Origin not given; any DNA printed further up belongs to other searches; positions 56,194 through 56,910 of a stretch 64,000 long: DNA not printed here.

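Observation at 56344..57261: TIR domain fused through a proline-rich linker to an unrecognised C-terminal domain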

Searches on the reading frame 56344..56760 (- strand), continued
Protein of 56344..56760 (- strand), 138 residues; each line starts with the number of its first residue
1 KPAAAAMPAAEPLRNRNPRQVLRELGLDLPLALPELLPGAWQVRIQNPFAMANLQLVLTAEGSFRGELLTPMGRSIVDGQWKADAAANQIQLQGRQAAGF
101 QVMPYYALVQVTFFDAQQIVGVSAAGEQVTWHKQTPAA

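Call 44: find_encoding_contigs(protein=P0215, flank=8000, max_places=3)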
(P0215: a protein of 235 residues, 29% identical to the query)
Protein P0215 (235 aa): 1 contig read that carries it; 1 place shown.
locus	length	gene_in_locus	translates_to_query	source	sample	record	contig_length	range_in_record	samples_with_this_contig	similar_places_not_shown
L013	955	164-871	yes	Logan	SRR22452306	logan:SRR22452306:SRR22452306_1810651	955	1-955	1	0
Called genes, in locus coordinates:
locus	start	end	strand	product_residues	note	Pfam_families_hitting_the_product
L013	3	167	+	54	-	?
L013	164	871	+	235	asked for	PF19956:EAD2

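Call 47: list_cluster_members(proteins=[P0138, P0144, P0145, P0146, P0152, P0162, P0192, P0217, P0221, P0207])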
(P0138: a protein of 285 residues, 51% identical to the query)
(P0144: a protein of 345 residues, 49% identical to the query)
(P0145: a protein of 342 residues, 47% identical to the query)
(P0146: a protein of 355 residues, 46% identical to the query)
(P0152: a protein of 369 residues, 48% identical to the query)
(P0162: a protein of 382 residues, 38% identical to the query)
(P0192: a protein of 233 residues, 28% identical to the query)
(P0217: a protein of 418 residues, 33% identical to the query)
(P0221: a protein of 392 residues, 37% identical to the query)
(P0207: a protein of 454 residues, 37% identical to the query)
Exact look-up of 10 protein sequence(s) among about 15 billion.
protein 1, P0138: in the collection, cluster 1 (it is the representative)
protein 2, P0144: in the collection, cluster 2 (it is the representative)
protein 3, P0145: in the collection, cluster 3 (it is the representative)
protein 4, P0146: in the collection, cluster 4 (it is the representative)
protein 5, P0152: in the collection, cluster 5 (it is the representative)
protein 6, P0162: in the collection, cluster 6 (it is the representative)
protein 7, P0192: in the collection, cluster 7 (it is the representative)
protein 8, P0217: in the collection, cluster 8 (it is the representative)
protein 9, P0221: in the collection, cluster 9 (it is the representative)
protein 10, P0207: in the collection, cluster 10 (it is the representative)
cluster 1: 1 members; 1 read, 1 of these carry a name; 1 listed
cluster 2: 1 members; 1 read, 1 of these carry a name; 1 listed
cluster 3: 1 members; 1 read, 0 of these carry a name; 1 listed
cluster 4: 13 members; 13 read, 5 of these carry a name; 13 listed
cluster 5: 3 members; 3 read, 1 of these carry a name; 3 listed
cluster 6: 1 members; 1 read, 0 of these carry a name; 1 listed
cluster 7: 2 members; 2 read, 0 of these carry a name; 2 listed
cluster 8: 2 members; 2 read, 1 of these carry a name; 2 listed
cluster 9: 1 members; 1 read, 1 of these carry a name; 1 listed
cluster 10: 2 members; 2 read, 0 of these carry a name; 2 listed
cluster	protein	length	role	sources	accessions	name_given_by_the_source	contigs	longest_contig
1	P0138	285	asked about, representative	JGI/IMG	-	TIR domain-containing protein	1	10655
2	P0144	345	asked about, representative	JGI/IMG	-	hypothetical protein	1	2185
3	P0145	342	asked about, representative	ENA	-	-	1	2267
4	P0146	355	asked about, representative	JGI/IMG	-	-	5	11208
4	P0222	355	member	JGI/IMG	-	hypothetical protein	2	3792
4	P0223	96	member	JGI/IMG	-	hypothetical protein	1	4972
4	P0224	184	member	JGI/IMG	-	hypothetical protein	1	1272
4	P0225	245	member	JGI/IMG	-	hypothetical protein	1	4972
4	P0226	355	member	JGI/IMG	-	hypothetical protein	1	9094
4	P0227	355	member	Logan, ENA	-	-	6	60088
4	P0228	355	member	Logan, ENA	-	-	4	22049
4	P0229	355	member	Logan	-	-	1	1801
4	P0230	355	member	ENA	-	-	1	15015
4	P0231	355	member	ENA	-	-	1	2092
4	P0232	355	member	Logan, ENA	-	-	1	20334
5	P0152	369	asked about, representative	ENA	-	-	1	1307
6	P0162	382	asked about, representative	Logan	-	-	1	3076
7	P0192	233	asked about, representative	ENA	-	-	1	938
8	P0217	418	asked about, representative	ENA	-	-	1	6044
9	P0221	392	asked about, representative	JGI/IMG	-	hypothetical protein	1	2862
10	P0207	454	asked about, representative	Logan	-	-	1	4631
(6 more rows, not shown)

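Call 48: find_encoding_contigs(protein=P0227, flank=9000, max_places=3)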
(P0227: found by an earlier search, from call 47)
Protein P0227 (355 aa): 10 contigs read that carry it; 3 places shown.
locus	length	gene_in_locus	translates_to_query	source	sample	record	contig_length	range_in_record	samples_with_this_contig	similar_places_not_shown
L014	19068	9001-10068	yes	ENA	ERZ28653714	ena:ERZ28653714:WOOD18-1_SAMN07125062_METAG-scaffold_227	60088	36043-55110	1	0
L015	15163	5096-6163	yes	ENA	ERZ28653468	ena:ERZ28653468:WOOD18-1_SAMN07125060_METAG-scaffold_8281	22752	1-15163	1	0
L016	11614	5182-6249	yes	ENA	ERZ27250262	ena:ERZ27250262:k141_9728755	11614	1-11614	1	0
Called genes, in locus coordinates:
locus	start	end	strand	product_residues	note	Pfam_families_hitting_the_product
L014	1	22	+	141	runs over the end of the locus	PF14534:DUF4440 (weak), PF12680:SnoaL_2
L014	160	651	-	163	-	PF12867:DinB_2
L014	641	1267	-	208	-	-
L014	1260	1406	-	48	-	-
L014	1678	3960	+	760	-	PF03176:MMPL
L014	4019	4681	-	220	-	PF04240:Caroten_synth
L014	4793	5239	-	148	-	PF13451:zf_Tbcl, PF23477:zf_Tbcl_2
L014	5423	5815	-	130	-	PF01042:Ribonuc_L-PSP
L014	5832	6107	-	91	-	-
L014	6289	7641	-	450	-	PF00990:GGDEF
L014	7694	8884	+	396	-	-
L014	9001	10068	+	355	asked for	PF12770:CHAT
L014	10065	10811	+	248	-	PF13489:Methyltransf_23 (weak), PF08241:Methyltransf_11, PF08242:Methyltransf_12, PF13649:Methyltransf_25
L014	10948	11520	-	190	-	PF13302:Acetyltransf_3, PF00583:Acetyltransf_1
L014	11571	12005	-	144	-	PF07883:Cupin_2, PF05899:Cupin_3 (weak)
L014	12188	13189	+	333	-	PF02423:OCD_Mu_crystall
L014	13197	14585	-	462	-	-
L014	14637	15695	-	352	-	PF00005:ABC_tran, PF13304:AAA_21 (weak), PF08352:oligo_HPY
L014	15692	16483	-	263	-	PF02463:SMC_N (faint), PF00005:ABC_tran, PF13304:AAA_21 (faint)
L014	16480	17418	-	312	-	PF00528:BPD_transp_1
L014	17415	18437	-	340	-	PF19300:BPD_transp_1_N, PF00528:BPD_transp_1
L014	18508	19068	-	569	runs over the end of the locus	-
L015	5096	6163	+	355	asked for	PF12770:CHAT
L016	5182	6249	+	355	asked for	PF12770:CHAT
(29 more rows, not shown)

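Call 49: find_encoding_contigs(protein=P0142, flank=9000, max_places=2)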
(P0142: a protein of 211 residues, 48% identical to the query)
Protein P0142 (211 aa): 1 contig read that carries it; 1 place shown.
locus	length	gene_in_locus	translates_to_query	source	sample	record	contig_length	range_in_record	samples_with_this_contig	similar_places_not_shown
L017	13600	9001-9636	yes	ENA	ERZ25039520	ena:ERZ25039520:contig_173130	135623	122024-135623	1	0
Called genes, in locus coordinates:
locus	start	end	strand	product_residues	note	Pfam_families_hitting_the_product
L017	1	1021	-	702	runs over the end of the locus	PF00041:fn3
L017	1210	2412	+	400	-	PF00067:p450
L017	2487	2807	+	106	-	-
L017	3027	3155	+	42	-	-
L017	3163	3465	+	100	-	-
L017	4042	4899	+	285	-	PF13482:RNase_H_2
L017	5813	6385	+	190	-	PF13087:AAA_12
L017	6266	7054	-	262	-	-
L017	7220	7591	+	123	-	-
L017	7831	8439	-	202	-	PF02371:Transposase_20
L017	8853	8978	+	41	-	-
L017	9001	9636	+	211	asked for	-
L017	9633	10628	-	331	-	PF01548:DEDD_Tnp_IS110, PF19493:Trypco1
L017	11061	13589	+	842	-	PF02687:FtsX (weak), PF12704:MacB_PCD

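Call 52: search_protein_families(library=pfam, proteins=[L014:7694-8884:+, L012:1-489:-, L012:1322-1990:-], max_evalue=0.1)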
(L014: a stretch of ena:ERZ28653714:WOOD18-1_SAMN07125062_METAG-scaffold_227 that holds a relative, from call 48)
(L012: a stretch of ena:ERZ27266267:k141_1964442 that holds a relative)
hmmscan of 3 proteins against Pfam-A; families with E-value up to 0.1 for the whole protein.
L014:7694-8884:+ (396 aa): 0 families

L012:1-489:- (163 aa): 2 families
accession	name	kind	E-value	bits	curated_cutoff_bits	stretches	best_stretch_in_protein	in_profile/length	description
PF00881.29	Nitroreductase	-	1.8e-29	103.5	23.5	1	1-155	19-167/167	Nitroreductase family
PF14512.11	TM1586_NiRdase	-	1.8e-09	38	27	1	3-35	161-193/215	Putative TM nitroreductase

L012:1322-1990:- (222 aa): 2 families
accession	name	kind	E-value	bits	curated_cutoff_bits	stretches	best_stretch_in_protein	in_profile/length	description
PF00092.34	VWA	-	4.7e-15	56.7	23.8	2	95-179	104-172/174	von Willebrand factor type A domain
PF13519.12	VWA_2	-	1.9e-10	41.7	27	1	2-105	27-107/107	von Willebrand factor type A domain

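Call 76: search_protein_families(library=phrogs, proteins=[window:56347-56694:-], max_evalue=0.1)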
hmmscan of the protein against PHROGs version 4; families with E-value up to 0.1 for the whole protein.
window:56347-56694:- (116 aa): 0 families

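Call 77: fold_search(model_id=the predicted structure, library=viral)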
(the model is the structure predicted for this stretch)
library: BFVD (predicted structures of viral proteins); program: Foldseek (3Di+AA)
matches with E <= 10: 925; with E <= 0.001: 2
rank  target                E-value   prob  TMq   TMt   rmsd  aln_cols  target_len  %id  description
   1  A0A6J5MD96            6.8e-05  1.00  0.57  0.60   4.1       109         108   14  Uncharacterized protein [uncultured Caudovirales phage]
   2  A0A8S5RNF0            1.6e-04  1.00  0.63  0.37   4.0       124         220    9  SMODS-associating 2TM beta-strand rich effector domain-containing protein [virus sp. ctBS918]
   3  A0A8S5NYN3            2.0e-03  1.00  0.64  0.48   5.9       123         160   10  Lipoprotein [Myoviridae sp. ctrCp2]
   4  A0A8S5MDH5            2.6e-03  1.00  0.55  0.25   6.3       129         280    8  Lipocalin-like domain-containing protein [Siphoviridae sp. ctHeV6]
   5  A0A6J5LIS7            5.3e-03  1.00  0.56  0.50   9.0       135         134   12  Uncharacterized protein [uncultured Caudovirales phage]
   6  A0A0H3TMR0            5.6e-03  1.00  0.47  0.38   5.7       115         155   17  (no name in the UniProt tables at hand)
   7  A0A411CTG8            9.8e-03  1.00  0.42  0.35  10.1       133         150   10  (no name in the UniProt tables at hand)
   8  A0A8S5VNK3            1.3e-02  1.00  0.61  0.45   5.3       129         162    9  (no name in the UniProt tables at hand)
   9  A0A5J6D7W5            1.4e-02  0.99  0.43  0.30   7.2       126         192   13  (no name in the UniProt tables at hand)
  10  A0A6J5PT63            1.6e-02  1.00  0.56  0.24   3.9       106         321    6  Uncharacterized protein [uncultured Caudovirales phage]
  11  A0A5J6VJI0            1.8e-02  1.00  0.51  0.58   4.2       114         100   10  Uncharacterized protein [Megaviridae environmental sample]
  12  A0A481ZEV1            1.9e-02  1.00  0.46  0.37   5.0       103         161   10  Uncharacterized protein [Pithovirus LCPAC406]
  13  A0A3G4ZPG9            2.4e-02  1.00  0.65  0.49   7.0       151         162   10  Uncharacterized protein [Barrevirus sp.]
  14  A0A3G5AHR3            2.8e-02  0.98  0.44  0.38   5.8       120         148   13  Lipocalin/cytosolic fatty-acid binding domain-containing protein [Solivirus sp.]
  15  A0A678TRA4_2          4.0e-02  0.57  0.26  0.05  13.1       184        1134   10  Genome polyprotein (Fragment) [Ornithogalum mosaic virus]
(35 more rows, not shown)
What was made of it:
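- A BFVD hit annotated as an S-2TMbeta effector, E 1.6e-4, TMq 0.63 (call 77).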
